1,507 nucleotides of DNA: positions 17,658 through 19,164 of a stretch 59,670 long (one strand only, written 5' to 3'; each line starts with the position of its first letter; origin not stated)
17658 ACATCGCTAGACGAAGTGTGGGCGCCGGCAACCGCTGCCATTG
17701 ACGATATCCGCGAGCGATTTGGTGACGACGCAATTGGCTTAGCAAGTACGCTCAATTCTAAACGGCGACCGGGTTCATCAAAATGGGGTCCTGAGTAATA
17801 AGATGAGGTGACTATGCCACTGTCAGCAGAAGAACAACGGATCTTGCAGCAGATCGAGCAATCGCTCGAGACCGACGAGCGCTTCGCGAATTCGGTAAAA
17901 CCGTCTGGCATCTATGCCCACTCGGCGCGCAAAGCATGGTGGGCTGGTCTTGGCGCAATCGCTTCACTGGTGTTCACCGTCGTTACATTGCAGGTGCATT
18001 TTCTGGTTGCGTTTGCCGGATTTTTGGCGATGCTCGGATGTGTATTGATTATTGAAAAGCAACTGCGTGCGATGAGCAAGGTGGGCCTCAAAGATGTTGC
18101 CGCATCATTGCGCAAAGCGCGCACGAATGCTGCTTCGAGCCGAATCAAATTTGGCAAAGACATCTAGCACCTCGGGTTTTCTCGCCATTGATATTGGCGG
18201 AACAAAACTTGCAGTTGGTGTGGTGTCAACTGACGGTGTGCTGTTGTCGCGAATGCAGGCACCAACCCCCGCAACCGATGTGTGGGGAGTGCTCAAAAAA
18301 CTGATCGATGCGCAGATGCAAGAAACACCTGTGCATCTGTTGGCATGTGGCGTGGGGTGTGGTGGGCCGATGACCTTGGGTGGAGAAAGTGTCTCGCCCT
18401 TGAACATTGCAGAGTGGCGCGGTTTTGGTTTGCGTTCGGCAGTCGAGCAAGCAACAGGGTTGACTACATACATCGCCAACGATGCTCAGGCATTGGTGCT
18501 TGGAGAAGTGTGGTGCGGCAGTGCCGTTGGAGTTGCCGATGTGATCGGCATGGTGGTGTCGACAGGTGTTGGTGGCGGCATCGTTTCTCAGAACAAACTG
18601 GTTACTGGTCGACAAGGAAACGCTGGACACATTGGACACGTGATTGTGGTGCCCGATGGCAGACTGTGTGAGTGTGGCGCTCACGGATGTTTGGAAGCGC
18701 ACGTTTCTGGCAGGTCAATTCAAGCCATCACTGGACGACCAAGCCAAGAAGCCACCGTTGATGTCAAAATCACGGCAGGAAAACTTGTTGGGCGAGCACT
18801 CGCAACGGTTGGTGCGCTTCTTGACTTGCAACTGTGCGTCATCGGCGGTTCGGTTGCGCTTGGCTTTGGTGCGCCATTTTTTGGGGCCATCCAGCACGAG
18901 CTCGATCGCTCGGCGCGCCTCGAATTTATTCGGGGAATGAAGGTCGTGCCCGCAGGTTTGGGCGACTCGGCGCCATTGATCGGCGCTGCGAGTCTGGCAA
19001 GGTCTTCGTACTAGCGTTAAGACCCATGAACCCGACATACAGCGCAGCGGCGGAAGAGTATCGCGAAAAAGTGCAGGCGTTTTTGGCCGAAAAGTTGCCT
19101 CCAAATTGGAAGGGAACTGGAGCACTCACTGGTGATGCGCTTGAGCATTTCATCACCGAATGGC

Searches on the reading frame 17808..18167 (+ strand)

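Call 26: search_protein_families(library=pfam, proteins=[window:17808-18167:+], max_evalue=0.01)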
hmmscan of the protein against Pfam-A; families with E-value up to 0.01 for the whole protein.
window:17808-18167:+ (119 aa): 1 family
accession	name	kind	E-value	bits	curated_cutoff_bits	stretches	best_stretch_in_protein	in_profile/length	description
PF11239.13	DUF3040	-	5.1e-16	59.1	24.7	1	3-80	1-83/84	Protein of unknown function (DUF3040)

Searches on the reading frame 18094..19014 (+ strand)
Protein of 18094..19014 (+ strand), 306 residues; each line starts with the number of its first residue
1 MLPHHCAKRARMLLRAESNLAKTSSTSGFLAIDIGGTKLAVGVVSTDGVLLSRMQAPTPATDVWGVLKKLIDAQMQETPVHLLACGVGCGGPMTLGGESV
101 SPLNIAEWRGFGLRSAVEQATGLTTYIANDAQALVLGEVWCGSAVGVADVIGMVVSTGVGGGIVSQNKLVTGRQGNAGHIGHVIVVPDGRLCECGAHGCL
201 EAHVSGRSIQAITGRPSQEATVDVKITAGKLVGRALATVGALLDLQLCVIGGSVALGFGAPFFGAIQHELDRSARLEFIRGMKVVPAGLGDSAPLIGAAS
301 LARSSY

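Call 26: search_protein_families(library=pfam, proteins=[window:18094-19014:+], max_evalue=0.01)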
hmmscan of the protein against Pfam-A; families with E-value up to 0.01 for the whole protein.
window:18094-19014:+ (306 aa): 1 family
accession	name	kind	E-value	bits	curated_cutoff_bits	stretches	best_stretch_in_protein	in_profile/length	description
PF00480.26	ROK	-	4.8e-51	174.4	22.9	1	30-303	2-292/294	ROK family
